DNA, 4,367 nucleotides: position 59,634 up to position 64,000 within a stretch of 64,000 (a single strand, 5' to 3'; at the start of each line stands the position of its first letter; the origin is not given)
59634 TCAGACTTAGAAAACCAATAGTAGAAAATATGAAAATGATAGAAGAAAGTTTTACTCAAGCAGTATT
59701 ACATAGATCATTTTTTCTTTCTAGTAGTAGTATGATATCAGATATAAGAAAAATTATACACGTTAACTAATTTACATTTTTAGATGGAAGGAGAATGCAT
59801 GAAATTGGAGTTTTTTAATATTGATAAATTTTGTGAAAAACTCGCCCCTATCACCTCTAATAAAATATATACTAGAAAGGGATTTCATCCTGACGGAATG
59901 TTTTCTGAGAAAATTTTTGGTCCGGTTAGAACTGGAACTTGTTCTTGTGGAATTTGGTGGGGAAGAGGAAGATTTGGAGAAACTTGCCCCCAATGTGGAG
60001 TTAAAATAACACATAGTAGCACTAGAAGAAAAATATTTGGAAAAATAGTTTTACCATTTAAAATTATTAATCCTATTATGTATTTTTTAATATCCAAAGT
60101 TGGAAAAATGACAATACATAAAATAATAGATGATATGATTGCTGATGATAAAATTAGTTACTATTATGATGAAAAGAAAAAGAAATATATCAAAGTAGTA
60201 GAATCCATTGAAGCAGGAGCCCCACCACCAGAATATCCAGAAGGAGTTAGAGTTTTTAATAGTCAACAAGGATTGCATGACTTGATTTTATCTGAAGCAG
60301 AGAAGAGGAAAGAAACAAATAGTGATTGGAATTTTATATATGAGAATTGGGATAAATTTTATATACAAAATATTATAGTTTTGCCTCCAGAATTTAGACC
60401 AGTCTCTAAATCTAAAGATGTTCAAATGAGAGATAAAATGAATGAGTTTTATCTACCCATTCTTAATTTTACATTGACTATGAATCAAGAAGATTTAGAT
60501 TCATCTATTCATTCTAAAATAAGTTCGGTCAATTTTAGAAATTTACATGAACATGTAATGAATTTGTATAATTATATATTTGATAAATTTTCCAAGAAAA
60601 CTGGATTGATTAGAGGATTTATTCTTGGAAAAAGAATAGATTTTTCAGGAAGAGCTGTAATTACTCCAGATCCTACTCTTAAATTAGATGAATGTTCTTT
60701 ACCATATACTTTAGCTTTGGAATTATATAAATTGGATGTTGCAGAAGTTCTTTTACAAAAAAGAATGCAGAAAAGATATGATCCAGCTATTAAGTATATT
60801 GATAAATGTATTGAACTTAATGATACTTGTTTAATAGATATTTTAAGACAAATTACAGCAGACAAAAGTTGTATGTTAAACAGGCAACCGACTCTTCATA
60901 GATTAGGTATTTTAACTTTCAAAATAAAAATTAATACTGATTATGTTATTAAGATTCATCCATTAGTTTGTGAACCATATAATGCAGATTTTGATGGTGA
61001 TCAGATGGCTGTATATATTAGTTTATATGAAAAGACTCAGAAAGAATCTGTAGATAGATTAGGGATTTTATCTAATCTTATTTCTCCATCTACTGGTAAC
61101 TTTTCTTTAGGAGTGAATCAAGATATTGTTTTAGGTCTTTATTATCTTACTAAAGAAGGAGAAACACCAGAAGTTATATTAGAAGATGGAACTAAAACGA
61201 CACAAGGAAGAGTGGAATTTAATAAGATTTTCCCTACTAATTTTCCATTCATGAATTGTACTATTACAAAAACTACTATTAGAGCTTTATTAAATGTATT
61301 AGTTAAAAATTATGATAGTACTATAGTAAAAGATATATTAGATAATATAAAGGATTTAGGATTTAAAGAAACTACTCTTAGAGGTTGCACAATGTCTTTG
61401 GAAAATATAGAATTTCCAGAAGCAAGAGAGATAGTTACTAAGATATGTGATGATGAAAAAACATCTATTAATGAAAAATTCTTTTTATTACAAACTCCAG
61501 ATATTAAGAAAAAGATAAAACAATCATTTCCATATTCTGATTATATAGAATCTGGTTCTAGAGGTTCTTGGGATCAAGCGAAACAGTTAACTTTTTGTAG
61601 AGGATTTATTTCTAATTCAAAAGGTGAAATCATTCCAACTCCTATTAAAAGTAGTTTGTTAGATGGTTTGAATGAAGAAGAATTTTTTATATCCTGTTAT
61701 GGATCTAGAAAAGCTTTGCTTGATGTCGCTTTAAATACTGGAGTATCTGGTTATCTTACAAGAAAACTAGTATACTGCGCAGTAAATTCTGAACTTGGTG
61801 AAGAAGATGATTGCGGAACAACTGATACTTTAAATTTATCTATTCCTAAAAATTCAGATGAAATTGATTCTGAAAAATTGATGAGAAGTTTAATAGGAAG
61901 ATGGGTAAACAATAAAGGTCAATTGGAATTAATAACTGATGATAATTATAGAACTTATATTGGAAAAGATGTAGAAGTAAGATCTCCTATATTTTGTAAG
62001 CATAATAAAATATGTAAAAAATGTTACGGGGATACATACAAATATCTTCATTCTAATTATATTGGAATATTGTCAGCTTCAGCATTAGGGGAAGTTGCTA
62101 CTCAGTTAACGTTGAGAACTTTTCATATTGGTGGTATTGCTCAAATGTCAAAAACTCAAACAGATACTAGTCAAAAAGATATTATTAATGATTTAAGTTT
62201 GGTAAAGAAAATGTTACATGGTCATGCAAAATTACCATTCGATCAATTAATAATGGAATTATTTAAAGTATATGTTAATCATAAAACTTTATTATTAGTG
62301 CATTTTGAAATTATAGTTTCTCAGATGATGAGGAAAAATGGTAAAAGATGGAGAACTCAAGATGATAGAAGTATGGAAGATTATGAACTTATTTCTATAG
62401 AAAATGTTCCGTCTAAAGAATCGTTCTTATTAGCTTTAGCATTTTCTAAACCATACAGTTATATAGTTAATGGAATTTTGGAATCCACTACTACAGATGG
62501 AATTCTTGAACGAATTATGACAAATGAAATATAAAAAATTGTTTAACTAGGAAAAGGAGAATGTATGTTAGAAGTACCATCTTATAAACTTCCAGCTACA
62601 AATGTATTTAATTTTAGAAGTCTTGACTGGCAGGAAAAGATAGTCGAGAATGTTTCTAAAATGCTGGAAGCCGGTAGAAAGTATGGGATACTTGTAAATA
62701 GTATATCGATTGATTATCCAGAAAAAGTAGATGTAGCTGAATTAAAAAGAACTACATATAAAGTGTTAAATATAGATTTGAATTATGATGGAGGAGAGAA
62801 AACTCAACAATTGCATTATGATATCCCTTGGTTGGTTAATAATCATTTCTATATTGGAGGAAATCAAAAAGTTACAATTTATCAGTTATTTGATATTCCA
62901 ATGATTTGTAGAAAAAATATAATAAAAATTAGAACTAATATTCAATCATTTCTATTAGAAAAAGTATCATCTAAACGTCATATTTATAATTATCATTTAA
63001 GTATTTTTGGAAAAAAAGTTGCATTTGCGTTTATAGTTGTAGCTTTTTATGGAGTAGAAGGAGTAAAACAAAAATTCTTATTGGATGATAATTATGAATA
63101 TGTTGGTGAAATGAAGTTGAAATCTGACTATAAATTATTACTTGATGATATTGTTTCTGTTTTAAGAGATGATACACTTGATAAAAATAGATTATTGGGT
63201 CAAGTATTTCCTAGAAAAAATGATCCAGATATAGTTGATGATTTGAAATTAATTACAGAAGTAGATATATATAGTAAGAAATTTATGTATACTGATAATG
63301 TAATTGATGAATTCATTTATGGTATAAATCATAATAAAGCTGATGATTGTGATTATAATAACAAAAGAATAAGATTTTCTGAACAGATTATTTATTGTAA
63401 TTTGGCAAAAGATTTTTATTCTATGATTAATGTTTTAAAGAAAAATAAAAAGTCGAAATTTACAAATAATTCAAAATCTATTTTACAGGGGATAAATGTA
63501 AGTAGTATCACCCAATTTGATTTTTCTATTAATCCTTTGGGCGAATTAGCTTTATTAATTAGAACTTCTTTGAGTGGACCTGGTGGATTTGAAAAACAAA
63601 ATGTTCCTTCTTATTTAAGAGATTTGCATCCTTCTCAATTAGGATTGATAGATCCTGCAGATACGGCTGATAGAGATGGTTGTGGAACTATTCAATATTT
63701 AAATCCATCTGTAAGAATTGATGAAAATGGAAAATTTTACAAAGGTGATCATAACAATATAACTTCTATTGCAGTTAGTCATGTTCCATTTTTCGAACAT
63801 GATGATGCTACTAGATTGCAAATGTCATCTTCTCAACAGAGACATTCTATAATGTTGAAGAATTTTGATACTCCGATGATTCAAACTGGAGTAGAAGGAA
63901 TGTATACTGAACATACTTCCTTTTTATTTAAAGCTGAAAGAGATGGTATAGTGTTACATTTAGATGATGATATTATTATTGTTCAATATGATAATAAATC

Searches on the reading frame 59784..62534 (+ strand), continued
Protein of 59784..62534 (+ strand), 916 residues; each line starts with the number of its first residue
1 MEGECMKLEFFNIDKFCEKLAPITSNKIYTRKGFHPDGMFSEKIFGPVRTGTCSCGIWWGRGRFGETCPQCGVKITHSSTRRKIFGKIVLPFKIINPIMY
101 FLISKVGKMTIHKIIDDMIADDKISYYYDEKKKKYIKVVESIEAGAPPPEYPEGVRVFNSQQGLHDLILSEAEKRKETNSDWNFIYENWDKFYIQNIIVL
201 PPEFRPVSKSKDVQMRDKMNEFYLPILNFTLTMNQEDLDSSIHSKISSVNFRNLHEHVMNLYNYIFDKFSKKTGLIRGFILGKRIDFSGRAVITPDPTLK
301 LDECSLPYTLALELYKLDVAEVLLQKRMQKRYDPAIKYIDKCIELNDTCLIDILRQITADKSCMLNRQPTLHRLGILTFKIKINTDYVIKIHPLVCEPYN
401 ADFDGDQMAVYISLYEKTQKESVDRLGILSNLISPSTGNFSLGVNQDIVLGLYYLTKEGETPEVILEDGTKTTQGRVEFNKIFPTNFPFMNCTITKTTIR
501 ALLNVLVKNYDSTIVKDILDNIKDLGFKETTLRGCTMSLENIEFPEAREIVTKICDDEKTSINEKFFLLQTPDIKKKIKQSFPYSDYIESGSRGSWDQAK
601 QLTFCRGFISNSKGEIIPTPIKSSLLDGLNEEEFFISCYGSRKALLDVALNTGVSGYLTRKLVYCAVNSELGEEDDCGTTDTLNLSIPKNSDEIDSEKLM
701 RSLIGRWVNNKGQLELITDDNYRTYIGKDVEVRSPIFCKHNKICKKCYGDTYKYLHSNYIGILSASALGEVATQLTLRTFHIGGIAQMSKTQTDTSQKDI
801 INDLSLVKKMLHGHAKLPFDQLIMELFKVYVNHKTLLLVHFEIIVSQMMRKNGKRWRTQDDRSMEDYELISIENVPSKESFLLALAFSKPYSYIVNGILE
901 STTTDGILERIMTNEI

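Call 77: get_annotated_region(hit=H32, flank=5000)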
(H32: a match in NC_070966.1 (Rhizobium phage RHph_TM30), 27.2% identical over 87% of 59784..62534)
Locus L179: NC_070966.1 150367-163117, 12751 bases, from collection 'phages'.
description: Rhizobium phage RHph_TM30, complete genome.
organism: Rhizobium phage RHph_TM30 (NCBI taxid 2509764)
taxonomy: Viruses; Duplodnaviria; Heunggongvirae; Uroviricota; Caudoviricetes; Kleczkowskaviridae; Cuauhnahuacvirus; Cuauhnahuacvirus TM30
host: Rhizobium sp. N941; source: agricultural lands; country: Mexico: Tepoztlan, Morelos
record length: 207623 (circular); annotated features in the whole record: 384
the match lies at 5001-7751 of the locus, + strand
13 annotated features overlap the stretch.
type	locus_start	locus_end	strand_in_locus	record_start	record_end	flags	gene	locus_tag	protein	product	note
CDS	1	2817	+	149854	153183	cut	-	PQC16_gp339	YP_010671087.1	DNA polymerase A domain-containing protein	-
CDS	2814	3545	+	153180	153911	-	-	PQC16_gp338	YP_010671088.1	hypothetical protein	-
CDS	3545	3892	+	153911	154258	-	-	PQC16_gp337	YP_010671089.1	hypothetical protein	-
CDS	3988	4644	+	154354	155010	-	-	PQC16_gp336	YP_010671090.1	hypothetical protein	-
CDS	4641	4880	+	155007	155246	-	-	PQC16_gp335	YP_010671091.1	hypothetical protein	-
CDS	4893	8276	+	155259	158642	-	-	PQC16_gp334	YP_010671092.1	DNA-directed RNA polymerase beta' subunit protein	-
CDS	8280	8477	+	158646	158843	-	-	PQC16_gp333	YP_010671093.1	hypothetical protein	-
CDS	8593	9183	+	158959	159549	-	-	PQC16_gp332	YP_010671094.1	hypothetical protein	-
CDS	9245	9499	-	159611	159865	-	-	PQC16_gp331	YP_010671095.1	hypothetical protein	-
CDS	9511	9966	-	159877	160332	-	-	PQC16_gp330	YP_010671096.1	hypothetical protein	-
CDS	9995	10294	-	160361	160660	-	-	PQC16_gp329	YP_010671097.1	prohead core protein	-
CDS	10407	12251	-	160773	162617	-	-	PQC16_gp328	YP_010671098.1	lysophospholipase L1-like esterase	-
CDS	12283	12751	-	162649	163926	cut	-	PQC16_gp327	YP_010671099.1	SGNH/GDSL hydrolase family protein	-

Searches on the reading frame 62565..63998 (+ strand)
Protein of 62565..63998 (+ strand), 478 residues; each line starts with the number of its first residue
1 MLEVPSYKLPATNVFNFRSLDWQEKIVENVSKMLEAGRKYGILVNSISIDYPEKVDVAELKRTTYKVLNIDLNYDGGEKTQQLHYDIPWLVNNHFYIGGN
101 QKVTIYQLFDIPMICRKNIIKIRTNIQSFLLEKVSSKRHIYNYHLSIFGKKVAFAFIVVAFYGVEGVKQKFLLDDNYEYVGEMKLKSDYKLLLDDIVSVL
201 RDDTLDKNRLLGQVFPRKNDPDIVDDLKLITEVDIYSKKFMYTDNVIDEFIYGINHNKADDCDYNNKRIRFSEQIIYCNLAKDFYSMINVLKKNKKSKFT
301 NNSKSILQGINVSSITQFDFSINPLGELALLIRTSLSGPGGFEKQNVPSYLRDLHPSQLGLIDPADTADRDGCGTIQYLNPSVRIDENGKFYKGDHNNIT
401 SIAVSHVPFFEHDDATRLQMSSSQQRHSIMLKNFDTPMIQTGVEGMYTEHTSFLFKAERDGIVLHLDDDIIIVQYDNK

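Call 10: search_protein_families(library=pfam, proteins=[window:62565-63998:+], max_evalue=0.01)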
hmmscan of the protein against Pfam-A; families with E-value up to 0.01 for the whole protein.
window:62565-63998:+ (478 aa): 1 family
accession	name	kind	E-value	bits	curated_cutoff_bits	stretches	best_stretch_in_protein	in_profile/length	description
PF04565.21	RNA_pol_Rpb2_3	-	7.3e-09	36.1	21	1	322-380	6-63/68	RNA polymerase Rpb2, domain 3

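Call 11: search_protein_families(library=phrogs, proteins=[window:62565-63998:+], max_evalue=0.001)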
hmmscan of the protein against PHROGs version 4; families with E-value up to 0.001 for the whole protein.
window:62565-63998:+ (478 aa): 4 families
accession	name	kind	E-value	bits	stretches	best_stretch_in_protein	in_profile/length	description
phrog_3148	-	DNA, RNA and nucleotide metabolism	8.1e-15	54.5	1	264-477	893-1115/1424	RNA polymerase beta subunit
phrog_24349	-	unknown function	1.6e-14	53.3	2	398-476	621-699/1191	-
phrog_14872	-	DNA, RNA and nucleotide metabolism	2.8e-06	26.3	1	411-477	999-1069/1393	RNA polymerase beta subunit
phrog_3295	-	DNA, RNA and nucleotide metabolism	0.00021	20.8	1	397-464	12-78/698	RNA polymerase beta subunit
